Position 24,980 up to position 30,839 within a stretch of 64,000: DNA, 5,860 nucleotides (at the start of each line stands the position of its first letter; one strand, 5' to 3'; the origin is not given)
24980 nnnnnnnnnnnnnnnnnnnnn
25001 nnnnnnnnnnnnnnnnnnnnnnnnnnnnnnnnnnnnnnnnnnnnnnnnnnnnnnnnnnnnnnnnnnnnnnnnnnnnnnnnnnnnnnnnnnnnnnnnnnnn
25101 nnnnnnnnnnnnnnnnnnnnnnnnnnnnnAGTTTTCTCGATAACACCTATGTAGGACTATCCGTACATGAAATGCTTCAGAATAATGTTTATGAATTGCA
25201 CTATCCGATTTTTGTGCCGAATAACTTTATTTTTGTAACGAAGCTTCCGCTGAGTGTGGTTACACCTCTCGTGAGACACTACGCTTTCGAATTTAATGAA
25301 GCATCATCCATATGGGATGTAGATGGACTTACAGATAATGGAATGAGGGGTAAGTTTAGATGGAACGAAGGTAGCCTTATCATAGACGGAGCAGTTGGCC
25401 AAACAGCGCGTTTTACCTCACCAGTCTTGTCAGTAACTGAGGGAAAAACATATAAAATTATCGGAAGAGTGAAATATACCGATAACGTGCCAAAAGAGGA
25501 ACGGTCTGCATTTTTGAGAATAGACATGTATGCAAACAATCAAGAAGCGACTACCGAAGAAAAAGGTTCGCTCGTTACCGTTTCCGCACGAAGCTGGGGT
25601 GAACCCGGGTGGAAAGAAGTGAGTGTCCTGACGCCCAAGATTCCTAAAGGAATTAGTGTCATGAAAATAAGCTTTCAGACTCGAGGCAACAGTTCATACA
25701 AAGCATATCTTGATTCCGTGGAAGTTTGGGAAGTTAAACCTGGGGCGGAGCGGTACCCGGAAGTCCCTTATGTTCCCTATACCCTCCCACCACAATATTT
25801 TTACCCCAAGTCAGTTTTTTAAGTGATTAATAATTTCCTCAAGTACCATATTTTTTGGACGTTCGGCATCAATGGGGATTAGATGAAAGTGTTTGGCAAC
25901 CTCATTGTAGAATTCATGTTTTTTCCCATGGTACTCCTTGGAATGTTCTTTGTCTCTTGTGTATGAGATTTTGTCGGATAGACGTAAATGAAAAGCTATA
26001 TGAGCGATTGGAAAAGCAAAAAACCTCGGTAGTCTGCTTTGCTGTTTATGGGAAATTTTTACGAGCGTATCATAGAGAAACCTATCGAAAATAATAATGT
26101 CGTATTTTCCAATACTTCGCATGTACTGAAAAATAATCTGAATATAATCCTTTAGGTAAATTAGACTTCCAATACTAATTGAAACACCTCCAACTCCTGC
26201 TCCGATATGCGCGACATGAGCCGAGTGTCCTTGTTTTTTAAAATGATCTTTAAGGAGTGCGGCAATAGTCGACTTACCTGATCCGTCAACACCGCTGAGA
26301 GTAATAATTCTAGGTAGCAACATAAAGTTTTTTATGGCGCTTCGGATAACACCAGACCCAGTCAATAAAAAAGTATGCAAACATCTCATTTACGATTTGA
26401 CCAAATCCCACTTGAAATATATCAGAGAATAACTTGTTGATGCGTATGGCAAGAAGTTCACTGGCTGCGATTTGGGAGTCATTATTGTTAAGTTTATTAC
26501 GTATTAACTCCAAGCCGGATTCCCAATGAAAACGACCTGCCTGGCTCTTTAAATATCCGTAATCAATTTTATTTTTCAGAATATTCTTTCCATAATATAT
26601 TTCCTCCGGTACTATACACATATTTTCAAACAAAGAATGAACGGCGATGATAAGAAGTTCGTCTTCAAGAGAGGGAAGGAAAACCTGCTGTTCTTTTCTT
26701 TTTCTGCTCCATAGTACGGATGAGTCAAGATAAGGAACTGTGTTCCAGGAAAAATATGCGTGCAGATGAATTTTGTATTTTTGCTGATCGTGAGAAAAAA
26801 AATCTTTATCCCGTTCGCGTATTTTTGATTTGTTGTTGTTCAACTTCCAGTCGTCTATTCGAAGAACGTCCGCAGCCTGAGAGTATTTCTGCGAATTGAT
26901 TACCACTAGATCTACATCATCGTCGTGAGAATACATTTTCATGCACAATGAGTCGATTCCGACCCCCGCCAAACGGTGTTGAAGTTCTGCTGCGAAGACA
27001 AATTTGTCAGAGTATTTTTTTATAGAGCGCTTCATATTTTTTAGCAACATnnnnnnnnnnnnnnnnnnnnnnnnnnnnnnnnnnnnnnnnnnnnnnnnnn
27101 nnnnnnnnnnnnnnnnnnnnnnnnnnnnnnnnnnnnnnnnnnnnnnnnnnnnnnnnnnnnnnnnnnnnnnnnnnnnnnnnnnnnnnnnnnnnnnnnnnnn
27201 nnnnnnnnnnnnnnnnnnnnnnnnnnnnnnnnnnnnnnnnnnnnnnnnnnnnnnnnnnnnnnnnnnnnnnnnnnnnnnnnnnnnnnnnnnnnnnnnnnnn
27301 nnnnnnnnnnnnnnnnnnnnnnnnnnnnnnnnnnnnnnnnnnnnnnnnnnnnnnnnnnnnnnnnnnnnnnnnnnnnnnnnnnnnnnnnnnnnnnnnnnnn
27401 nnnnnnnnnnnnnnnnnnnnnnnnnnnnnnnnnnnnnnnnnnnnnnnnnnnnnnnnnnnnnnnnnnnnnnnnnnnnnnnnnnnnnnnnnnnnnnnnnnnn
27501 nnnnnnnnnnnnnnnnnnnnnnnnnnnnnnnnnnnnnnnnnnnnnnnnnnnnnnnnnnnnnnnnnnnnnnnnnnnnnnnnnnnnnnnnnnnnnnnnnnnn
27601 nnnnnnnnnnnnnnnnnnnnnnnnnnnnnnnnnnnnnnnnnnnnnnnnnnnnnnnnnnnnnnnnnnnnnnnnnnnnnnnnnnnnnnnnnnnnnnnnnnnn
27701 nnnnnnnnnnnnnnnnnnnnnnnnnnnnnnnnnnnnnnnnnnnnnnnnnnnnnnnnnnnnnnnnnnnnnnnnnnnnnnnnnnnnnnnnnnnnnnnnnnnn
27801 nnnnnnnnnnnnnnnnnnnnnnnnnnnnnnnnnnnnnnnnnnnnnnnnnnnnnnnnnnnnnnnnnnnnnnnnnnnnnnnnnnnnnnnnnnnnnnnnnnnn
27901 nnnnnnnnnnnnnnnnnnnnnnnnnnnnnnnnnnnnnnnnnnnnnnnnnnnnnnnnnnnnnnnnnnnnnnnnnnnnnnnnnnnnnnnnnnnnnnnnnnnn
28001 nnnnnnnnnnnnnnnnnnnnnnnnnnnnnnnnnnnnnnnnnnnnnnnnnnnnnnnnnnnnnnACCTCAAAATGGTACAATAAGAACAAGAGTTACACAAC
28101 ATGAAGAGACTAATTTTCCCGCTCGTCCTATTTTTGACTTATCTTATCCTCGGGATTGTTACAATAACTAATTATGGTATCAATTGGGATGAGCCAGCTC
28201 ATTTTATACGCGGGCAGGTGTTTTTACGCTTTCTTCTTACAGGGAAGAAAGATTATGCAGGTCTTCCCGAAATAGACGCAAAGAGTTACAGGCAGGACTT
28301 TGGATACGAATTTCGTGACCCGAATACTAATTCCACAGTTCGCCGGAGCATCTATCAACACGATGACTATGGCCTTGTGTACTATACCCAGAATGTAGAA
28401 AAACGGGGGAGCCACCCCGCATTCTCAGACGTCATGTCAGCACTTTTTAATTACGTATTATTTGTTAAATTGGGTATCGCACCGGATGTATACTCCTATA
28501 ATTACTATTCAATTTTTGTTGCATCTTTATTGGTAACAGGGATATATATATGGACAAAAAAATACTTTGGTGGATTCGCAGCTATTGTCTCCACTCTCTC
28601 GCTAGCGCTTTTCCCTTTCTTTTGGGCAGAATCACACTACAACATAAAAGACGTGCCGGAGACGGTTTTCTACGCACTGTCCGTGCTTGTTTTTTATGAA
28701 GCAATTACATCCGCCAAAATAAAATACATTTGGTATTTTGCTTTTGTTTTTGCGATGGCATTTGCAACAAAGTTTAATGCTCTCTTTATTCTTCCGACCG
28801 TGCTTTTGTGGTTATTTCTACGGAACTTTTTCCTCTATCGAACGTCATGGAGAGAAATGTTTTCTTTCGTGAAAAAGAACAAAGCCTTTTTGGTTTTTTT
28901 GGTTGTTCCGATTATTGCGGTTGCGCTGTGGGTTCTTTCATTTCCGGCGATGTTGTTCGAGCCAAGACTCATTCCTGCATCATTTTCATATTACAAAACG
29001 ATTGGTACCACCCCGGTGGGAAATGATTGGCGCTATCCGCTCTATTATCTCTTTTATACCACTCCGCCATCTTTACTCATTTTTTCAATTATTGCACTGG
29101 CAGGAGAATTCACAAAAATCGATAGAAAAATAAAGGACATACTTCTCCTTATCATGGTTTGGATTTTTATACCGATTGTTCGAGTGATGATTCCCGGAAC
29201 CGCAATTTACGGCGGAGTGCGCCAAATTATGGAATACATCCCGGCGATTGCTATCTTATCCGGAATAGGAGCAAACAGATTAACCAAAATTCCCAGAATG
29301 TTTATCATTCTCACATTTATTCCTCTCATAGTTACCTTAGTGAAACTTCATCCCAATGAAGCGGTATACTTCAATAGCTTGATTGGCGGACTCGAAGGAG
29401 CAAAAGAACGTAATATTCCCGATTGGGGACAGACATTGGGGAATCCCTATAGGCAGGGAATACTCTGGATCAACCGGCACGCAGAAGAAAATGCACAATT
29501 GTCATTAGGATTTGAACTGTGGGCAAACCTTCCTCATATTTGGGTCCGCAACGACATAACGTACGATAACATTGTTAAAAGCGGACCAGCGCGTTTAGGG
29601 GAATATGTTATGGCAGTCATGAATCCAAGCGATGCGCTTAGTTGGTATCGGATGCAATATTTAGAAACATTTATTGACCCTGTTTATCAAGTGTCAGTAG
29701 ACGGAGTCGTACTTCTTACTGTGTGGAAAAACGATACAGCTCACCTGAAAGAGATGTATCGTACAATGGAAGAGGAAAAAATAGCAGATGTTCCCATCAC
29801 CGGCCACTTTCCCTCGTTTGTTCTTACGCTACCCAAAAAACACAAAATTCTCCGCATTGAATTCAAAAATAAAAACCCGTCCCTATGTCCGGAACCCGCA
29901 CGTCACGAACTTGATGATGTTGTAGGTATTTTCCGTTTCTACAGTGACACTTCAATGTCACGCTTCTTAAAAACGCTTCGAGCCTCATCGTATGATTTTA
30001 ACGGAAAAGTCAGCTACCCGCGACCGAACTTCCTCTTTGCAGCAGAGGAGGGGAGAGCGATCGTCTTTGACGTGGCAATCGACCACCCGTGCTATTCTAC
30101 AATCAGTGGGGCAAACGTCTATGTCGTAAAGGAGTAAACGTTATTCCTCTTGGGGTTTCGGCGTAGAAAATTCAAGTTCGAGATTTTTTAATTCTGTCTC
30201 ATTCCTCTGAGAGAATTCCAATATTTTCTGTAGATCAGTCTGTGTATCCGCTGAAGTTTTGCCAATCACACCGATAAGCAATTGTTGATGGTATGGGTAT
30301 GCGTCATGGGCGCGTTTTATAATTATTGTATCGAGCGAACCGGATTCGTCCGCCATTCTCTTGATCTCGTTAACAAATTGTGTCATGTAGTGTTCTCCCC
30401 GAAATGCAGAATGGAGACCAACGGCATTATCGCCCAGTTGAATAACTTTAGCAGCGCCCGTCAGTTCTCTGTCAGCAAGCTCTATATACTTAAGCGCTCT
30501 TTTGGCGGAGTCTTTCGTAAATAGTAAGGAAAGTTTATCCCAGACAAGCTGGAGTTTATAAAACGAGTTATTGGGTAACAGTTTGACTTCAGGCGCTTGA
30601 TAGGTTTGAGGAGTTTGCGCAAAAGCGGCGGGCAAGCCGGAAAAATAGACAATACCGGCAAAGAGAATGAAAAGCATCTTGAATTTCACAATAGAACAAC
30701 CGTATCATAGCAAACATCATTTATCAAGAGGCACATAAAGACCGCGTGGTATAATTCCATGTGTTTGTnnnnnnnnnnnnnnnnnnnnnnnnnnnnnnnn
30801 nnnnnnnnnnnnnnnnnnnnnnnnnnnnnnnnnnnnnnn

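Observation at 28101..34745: Tandem triplication of GT-C glycosyltransferases fused to discoidin-like lectin domains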

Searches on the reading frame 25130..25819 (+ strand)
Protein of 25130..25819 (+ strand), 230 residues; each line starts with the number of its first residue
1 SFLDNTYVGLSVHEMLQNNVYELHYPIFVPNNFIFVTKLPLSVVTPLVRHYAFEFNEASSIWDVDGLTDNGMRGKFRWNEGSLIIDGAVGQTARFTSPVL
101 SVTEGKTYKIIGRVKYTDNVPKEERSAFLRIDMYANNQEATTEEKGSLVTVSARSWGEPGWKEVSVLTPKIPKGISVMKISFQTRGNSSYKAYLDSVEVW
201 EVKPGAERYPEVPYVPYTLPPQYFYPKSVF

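Call 67: search_solved_structures(query=window:25130-25819:+, max_evalue=10)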
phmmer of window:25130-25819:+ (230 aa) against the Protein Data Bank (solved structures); distinct sequences matched with E-value up to 10: 1.
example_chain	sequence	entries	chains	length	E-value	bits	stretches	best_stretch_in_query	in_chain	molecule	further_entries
4p5a_A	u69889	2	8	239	0.36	13.3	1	4-62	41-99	Thymidylate synthase ThyX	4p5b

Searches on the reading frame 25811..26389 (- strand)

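Call 24: search_protein_families(library=pfam, proteins=[window:25811-26389:-], max_evalue=0.001)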
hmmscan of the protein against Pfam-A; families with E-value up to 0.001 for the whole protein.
window:25811-26389:- (192 aa): 2 families
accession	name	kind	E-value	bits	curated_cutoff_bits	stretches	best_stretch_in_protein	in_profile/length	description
PF02223.23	Thymidylate_kin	-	1.4e-07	31.8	27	1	33-58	3-28/185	Thymidylate kinase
PF20720.3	nSTAND3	-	0.00087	19.4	27.2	0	27-117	18-88/155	Novel STAND NTPase 3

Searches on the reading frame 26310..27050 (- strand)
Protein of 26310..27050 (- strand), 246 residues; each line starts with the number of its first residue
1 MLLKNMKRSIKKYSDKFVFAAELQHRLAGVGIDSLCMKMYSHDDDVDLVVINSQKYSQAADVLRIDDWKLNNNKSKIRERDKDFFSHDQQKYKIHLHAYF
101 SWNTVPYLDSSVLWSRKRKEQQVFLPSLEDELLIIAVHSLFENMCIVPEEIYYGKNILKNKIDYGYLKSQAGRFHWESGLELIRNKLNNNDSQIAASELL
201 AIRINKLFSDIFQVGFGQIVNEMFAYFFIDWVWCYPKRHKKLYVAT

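Call 24: search_protein_families(library=pfam, proteins=[window:26310-27050:-], max_evalue=0.001)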
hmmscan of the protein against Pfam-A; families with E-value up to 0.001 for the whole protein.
window:26310-27050:- (246 aa): 1 family
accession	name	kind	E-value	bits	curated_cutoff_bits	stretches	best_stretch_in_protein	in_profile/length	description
PF14907.12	NTP_transf_5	-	5.7e-05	23.2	31.2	1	45-143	96-195/249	Uncharacterised nucleotidyltransferase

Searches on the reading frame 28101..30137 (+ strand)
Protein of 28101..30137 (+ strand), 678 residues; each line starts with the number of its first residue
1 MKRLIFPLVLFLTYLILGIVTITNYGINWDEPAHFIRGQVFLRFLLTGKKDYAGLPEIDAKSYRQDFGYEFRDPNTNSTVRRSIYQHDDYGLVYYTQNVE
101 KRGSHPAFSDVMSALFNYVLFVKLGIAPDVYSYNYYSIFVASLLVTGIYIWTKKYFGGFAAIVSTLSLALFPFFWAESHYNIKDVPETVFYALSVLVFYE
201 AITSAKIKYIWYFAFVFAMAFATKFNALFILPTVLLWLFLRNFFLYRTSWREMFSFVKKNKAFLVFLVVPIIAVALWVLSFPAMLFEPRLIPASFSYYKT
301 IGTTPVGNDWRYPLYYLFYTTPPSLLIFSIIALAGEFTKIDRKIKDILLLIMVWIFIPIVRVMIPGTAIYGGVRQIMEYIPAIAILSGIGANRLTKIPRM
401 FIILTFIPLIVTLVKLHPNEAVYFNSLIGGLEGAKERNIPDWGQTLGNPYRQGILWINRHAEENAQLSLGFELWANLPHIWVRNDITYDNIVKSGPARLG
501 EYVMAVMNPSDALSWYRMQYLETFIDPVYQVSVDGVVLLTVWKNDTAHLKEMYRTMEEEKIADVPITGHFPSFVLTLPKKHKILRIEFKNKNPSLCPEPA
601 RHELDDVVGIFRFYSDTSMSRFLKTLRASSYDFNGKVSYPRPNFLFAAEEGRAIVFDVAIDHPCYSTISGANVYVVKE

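Call 3: search_protein_families(library=pfam, proteins=[window:28101-30137:+], max_evalue=1)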
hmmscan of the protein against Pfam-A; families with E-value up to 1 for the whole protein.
window:28101-30137:+ (678 aa): 1 family
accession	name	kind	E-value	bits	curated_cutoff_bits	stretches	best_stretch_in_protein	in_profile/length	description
PF13231.12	PMT_2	-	1.1e-08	35.9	26.1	1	136-269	27-150/160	Dolichyl-phosphate-mannose-protein mannosyltransferase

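Call 4: search_protein_families(library=ncbifam, proteins=[window:28101-30137:+], max_evalue=1)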
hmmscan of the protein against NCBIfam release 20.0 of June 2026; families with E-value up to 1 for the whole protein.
window:28101-30137:+ (678 aa): 0 families

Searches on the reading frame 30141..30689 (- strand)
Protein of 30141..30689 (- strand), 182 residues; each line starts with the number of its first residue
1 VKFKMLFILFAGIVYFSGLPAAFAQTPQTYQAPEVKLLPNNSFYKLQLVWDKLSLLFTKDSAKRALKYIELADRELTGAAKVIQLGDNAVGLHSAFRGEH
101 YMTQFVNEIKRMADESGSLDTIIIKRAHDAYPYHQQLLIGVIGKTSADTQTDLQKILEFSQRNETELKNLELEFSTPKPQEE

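Call 3: search_protein_families(library=pfam, proteins=[window:30141-30689:-], max_evalue=1)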
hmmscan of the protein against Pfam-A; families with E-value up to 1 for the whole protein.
window:30141-30689:- (182 aa): 2 families
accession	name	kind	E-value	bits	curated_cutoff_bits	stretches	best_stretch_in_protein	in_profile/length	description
PF18915.5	DUF5667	-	9.4e-05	23.2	27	1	37-87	2-52/99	Domain of unknown function (DUF5667)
PF12781.13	AAA_9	-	0.07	12.7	27.4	1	78-171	99-188/222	ATP-binding dynein motor region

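Call 4: search_protein_families(library=ncbifam, proteins=[window:30141-30689:-], max_evalue=1)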
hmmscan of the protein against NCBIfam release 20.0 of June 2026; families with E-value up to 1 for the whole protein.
window:30141-30689:- (182 aa): 0 families
